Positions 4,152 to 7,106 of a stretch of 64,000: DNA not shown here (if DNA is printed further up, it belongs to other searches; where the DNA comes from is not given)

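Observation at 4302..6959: AT-rich MmeI-like single-chain Type IIG/IIL restriction-modification gene wedged into the conserved dprA-topA pair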

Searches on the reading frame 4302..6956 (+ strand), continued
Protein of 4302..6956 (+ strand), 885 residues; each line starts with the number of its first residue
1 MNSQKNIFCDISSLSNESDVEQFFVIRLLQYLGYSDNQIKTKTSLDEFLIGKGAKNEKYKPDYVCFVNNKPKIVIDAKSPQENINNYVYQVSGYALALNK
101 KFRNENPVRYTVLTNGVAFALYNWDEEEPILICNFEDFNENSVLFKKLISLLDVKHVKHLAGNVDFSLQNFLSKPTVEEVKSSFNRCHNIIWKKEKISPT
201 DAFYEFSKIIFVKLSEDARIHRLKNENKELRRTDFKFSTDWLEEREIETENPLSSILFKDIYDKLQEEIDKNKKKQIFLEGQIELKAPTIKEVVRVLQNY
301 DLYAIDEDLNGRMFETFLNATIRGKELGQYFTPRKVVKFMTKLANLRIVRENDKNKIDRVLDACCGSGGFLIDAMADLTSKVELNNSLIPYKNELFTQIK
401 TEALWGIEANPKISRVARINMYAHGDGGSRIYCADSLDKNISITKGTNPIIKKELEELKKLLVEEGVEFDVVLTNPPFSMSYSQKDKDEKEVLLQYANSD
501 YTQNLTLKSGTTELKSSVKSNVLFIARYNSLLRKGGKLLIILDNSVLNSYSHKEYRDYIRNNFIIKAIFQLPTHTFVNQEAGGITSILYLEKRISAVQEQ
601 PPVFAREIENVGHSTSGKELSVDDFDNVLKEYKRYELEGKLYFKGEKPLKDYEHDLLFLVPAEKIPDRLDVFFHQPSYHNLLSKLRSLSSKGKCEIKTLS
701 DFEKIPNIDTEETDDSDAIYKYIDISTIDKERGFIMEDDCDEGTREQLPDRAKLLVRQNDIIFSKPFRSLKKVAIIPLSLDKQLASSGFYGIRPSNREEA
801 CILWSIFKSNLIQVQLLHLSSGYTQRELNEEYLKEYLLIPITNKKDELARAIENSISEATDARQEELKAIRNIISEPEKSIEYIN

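Call 10: find_encoding_contigs(protein=window:4302-6956:+, flank=10000, max_places=6)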
Protein window:4302-6956:+ (885 aa): 4 contigs read that carry it; 2 places shown.
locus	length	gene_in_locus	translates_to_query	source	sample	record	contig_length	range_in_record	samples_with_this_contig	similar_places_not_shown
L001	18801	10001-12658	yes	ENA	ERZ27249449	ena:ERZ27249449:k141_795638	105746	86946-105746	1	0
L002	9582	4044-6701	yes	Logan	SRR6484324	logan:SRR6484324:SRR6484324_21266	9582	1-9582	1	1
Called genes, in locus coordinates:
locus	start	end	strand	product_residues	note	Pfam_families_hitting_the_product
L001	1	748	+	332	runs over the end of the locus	PF01368:DHH, PF02272:DHHA1 (faint)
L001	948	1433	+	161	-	-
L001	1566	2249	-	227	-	PF22935:RM44_endonuclase, PF14622:Ribonucleas_3_3, PF00636:Ribonuclease_3, PF00035:dsrm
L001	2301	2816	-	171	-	PF01029:NusB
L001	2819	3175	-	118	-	-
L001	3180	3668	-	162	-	PF02620:YceD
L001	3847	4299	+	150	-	PF00886:Ribosomal_S16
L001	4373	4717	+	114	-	PF13083:KH_KhpA-B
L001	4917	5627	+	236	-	PF01746:tRNA_m1G_MT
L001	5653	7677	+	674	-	PF04851:ResIII, PF13604:AAA_30 (faint), PF17757:UvrB_inter, PF27431:UvrB_3rd, PF00271:Helicase_C, PF12344:UvrB, PF02151:UVR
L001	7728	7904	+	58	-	-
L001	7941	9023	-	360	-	PF01594:AI-2E_transport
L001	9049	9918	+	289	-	PF02481:DNA_processg_A, PF17782:WHD_DprA (weak)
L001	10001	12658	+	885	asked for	PF13588:HSDR_N_2 (faint), PF04313:HSDR_N (weak), PF02384:N6_Mtase, PF07669:Eco57I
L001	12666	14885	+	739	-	PF01751:Toprim, PF01131:Topoisom_bac, PF01396:Zn_ribbon_Top1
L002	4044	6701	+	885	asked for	PF13588:HSDR_N_2 (faint), PF04313:HSDR_N (weak), PF02384:N6_Mtase, PF07669:Eco57I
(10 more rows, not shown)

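Call 19: find_encoding_contigs(protein=P0033, flank=6000, max_places=2)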
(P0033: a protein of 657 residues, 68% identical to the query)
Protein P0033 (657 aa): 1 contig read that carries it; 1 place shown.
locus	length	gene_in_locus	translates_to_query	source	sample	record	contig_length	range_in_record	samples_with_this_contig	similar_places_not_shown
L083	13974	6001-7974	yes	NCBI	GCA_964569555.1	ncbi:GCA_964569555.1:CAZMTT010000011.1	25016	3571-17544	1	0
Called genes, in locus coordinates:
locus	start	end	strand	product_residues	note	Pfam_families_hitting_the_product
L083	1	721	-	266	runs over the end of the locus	PF01734:Patatin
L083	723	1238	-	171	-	PF07291:MauE, PF07681:DoxX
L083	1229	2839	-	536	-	PF09378:HAS-barrel (weak), PF01935:DUF87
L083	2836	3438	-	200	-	-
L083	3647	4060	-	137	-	-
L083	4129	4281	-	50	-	-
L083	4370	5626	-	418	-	PF04434:SWIM (weak), PF01609:DDE_Tnp_1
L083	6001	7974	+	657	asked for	PF04313:HSDR_N (faint), PF13588:HSDR_N_2 (faint), PF01170:UPF0020 (faint), PF02384:N6_Mtase, PF07669:Eco57I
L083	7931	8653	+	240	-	PF01420:Methylase_S (weak)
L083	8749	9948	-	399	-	PF09376:NurA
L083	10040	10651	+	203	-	PF01810:LysE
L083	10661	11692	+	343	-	PF00850:Hist_deacetyl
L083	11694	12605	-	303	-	PF01545:Cation_efflux, PF16916:ZT_dimer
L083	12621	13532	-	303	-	PF07549:Sec_GG, PF02355:SecD_SecF_C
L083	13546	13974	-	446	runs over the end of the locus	PF21760:SecD_1st, PF00873:ACR_tran (weak), PF02355:SecD_SecF_C, PF03176:MMPL (weak)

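Call 20: find_encoding_contigs(protein=P0110, flank=6000, max_places=2)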
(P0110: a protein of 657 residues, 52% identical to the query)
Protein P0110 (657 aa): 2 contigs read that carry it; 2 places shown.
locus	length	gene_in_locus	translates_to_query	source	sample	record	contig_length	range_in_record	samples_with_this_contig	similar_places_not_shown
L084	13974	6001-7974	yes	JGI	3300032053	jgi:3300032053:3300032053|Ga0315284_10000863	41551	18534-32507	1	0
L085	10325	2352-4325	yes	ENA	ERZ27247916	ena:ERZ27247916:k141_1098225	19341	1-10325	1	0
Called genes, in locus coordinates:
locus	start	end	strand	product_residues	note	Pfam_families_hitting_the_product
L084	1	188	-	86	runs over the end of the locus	-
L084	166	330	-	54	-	-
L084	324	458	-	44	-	-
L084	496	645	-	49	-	-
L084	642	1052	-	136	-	-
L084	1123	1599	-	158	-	-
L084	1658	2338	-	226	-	PF01555:N6_N4_Mtase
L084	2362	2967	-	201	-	PF05063:MT-A70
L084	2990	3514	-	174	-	-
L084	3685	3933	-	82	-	-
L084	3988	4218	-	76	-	-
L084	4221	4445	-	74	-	-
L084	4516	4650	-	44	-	PF10723:RepB-RCR_reg (weak)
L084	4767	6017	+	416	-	PF01609:DDE_Tnp_1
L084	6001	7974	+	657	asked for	PF13588:HSDR_N_2 (weak), PF02384:N6_Mtase, PF01170:UPF0020 (weak), PF07669:Eco57I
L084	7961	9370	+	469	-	-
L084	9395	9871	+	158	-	PF10107:Endonuc_Holl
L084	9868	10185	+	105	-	-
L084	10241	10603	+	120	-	-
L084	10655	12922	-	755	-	PF09250:Prim-Pol, PF01807:Zn_ribbon_DnaG, PF08706:D5_N, PF19263:DUF5906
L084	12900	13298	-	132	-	-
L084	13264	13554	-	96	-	-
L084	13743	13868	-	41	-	-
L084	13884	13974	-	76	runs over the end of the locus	-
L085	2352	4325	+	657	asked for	PF13588:HSDR_N_2 (weak), PF02384:N6_Mtase, PF01170:UPF0020 (weak), PF07669:Eco57I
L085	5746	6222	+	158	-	PF10107:Endonuc_Holl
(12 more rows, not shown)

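Call 25: search_protein_families(library=pfam, proteins=[L084:7961-9367:+, L083:7931-8650:+], max_evalue=1)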
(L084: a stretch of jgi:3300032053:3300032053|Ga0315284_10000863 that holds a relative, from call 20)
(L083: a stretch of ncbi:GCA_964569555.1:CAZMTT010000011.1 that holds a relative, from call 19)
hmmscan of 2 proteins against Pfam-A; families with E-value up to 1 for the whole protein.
L084:7961-9367:+ (469 aa): 2 families
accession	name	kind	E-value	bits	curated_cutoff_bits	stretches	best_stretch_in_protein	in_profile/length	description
PF02938.19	GAD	-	0.013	16.1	23.4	1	54-111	28-82/95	GAD domain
PF13871.12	Helicase_C_4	-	0.045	13.9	30.5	1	163-253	175-254/271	C-terminal domain on Strawberry notch homologue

L083:7931-8650:+ (240 aa): 2 families
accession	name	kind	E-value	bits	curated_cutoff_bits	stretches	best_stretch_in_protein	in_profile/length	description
PF01420.25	Methylase_S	-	3.1e-07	31.2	22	1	56-204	7-141/168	Type I restriction modification DNA specificity domain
PF18158.6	AidB_N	-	0.076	13.5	22.9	1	23-51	65-93/156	Adaptive response protein AidB N-terminal domain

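Call 26: search_solved_structures(query=L084:7961-9367:+, max_evalue=1)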
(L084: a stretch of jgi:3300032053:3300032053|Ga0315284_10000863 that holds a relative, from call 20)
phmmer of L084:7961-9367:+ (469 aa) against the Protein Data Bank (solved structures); distinct sequences matched with E-value up to 1: 4.
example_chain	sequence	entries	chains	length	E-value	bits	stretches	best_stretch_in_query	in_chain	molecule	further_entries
2y7c_A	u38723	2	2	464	2.2e-09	40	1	70-225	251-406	TYPE-1 RESTRICTION ENZYME ECOKI SPECIFICITY PROTEIN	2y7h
7vru_C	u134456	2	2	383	2.4e-09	39.9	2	62-198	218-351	Site-specific DNA recognition subunit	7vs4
5ybb_D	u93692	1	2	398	4.9e-08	35.6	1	302-467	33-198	Restriction endonuclease S subunits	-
3okg_A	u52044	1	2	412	5.4e-08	35.4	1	302-467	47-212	Restriction endonuclease S subunits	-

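Call 38: predict_structure(alignment_id=A1)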
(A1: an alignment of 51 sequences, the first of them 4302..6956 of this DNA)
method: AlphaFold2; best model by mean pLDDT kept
length: 885 residues; sequences in the alignment: 51
mean_pLDDT: 87.9   pTM: 0.73
mean pLDDT of the five models: 87.9, 87.7, 85.9, 85.1, 85.0
residues with pLDDT >= 90: 501; 70-90: 329; 50-70: 44; < 50: 11
segments of 3 or more residues with pLDDT < 50: 162-166, 322-324
pLDDT, mean of each block of 10 residues (from residue 1): 79 93 95 93 92 83 92 96 93 92 84 96 89 94 92 83 51 80 85 83 84 88 85 86 85 86 83 76 83 90 72 64 54 88 93 89 84 92 88 90 88 80 76 87 84 90 92 87 91 91 88 91 92 96 92 92 97 83 88 94 96 86 94 94 93 94 89 95 95 94 87 72 94 91 91 94 94 95 95 95 94 95 88 94 91 91 89 87 60
secondary structure, 60 per line:
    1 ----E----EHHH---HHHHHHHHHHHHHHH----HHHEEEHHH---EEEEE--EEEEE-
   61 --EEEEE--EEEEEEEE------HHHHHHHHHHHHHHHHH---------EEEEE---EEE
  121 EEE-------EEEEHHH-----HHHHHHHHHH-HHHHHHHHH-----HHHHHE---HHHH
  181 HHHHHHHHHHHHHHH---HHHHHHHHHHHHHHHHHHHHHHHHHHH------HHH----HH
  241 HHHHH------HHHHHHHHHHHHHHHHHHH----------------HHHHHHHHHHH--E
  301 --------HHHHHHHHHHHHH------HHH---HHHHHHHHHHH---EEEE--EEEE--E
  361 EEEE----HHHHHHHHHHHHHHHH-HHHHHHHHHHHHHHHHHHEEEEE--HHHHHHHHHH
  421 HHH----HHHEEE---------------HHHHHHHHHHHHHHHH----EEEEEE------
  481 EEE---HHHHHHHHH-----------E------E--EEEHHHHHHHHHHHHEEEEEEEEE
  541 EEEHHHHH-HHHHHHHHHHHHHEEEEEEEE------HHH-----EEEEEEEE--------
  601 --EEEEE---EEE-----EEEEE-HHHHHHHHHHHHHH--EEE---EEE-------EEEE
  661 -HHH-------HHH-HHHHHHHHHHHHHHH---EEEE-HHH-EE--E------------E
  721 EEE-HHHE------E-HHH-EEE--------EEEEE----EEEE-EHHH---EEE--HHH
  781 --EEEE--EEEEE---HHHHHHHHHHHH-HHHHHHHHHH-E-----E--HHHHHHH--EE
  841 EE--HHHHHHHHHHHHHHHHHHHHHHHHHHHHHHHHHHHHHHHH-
elements in order (helices of 4 or more, strands of 3 or more residues): H17-31 E39-41 E48-52 E55-59 E63-67 E70-77 H84-100 E110-114 E118-123 E131-134 H143-152 H154-162 H168-172 H177-195 H199-225 H239-245 H252-270 H287-297 H309-321 H334-344 E348-351 E354-357 E360-364 H369-384 H386-403 E404-408 H411-423 E431-433 H449-464 E469-474 E481-483 H487-495 E517-519 H520-531 E532-543 H544-548 H550-562 E563-570 E585-592 E603-607 E611-613 E619-623 H625-638 E641-643 E647-649 E657-660 H676-690 E694-697 E720-723 E741-743 E752-756 E761-764 E773-775 E783-786 E789-793 H797-808 H810-819 H830-836 E839-842 H845-884

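Call 40: fold_search(model_id=the predicted structure, library=pdb)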
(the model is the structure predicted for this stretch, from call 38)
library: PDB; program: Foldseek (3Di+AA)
matches with E <= 10: 1443; with E <= 0.001: 109
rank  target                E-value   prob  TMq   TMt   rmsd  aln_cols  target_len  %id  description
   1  8w2p_A                1.3e-19  1.00  0.36  0.35  14.5       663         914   20  BsaXI-DNA complex I (released 2024-10-30)
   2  8w2q_B                5.4e-19  1.00  0.35  0.34  14.4       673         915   20  BsaXI-DNA complex II (released 2024-10-30)
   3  8w0p_A                7.8e-18  1.00  0.32  0.31  11.9       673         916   20  BsaXI -- Type IIB R-M system (released 2024-10-30)
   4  3s1s                  3.5e-17  1.00  0.36  0.36  17.5       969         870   13  Characterization and crystal structure of the type IIG restriction endonuclease BpuSI (released 2011-07-13)
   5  7eew_A                4.7e-17  1.00  0.32  0.45  25.0       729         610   15  Crystal structure of the intact MTase from Vibrio vulnificus YJ016 in complex with the DNA-mimicking Ocr protein and t (released 2022-03-23)
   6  7lo5_C                1.6e-15  1.00  0.27  0.24  19.1       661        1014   13  cryoEM structure DrdV-DNA complex (released 2021-03-17)
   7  2okc_A                1.9e-14  1.00  0.34  0.65   7.5       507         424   19  Crystal structure of Type I restriction enzyme StySJI M protein (NP_813429.1) from Bacteroides thetaiotaomicron VPI-54 (released 2007-01-30)
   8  5ybb_A                2.3e-14  1.00  0.35  0.60  10.9       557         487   16  Structural basis underlying complex assembly andconformational transition of the type I R-M system (released 2017-11-29)
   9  2okc_B                2.7e-14  1.00  0.35  0.66   7.4       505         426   19  Crystal structure of Type I restriction enzyme StySJI M protein (NP_813429.1) from Bacteroides thetaiotaomicron VPI-54 (released 2007-01-30)
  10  7lvv_B                2.9e-14  1.00  0.29  0.26  16.4       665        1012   14  cryoEM structure DrdV-DNA complex (released 2021-03-17)
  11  7rfk_C                1.1e-13  1.00  0.39  0.59   7.3       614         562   16  CamA Adenine Methyltransferase Complexed to Cognate Substrate DNA and Inhibitor Sinefungin (released 2021-09-15)
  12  7lt5_C                1.7e-13  1.00  0.37  0.56   8.9       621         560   16  CamA Adenine Methyltransferase Complexed to Cognate Substrate DNA and Cofactor SAH (released 2021-05-19)
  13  7lni_C                1.8e-13  1.00  0.38  0.59   7.5       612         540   16  SeMet CamA Adenine Methyltransferase Complexed to Cognate Substrate DNA (released 2021-05-19)
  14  7rfl_A                1.9e-13  1.00  0.40  0.61   6.7       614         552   16  CamA Adenine Methyltransferase Complexed to Cognate Substrate DNA and Inhibitor SGC0946 (released 2021-09-15)
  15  7rfk_B                1.9e-13  1.00  0.41  0.60   6.4       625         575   15  CamA Adenine Methyltransferase Complexed to Cognate Substrate DNA and Inhibitor Sinefungin (released 2021-09-15)
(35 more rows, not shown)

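Call 42: find_encoding_contigs(protein=P0008, flank=5000, max_places=1)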
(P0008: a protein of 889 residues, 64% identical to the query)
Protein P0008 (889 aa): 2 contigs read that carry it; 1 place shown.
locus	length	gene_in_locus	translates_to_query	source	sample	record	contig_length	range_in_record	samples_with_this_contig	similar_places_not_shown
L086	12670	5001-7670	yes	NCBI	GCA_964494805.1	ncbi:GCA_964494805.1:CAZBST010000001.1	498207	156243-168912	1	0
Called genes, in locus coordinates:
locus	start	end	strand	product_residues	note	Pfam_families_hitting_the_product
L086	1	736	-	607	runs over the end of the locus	PF00082:Peptidase_S8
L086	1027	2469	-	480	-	PF26769:HAMP_PhoQ (weak), PF00512:HisKA, PF02518:HATPase_c, PF14501:HATPase_c_5 (faint)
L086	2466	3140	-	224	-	PF00072:Response_reg, PF00486:Trans_reg_C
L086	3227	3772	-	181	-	PF11396:PepSY_like (faint), PF03413:PepSY (faint)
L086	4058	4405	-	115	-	-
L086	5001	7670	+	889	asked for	PF02384:N6_Mtase, PF01170:UPF0020 (faint), PF07669:Eco57I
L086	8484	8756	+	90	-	PF01106:NifU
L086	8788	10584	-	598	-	-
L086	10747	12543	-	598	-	-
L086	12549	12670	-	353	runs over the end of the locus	PF01008:IF-2B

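Call 43: find_encoding_contigs(protein=P0024, flank=5000, max_places=1)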
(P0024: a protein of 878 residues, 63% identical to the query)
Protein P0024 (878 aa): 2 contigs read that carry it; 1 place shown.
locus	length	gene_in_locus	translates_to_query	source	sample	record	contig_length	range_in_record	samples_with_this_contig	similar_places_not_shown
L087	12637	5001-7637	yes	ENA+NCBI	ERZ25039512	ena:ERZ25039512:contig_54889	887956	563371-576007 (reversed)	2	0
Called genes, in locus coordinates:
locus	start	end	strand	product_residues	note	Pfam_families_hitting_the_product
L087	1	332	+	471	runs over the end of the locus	PF00206:Lyase_1, PF08328:ASL_C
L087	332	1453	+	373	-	PF00586:AIRS, PF02769:AIRS_C (weak)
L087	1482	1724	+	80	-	-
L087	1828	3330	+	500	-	PF00478:IMPDH, PF03060:NMO (faint), PF00571:CBS, PF01070:FMN_dh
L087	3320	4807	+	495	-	PF00709:Adenylsucc_synt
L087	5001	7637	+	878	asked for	PF13588:HSDR_N_2 (weak), PF04313:HSDR_N (weak), PF02384:N6_Mtase, PF07669:Eco57I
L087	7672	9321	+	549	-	PF02142:MGS, PF01808:AICARFT_IMPCHas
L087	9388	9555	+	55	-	-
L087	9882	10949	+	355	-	PF13793:Pribosyltran_N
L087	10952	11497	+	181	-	PF01862:PvlArgDC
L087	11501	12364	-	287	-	PF01256:Carb_kinase, PF02110:HK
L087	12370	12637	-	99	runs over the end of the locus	-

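Call 44: find_encoding_contigs(protein=P0014, flank=5000, max_places=1)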
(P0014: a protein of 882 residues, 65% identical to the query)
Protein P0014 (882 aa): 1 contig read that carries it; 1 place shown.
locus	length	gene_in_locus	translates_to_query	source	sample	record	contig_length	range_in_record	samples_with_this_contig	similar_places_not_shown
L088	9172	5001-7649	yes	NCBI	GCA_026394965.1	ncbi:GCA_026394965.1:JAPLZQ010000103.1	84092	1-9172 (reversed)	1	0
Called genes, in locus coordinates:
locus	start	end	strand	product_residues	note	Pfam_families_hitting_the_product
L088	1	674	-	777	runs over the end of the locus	PF05124:S_layer_C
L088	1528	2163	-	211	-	PF01936:NYN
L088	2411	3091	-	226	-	-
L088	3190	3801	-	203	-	PF01609:DDE_Tnp_1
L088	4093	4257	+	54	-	-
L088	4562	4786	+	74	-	PF04014:MazE_antitoxin (weak)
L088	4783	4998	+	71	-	-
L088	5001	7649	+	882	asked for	PF02384:N6_Mtase, PF07669:Eco57I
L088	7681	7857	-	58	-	-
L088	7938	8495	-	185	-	PF00239:Resolvase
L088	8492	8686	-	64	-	-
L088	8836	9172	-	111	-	?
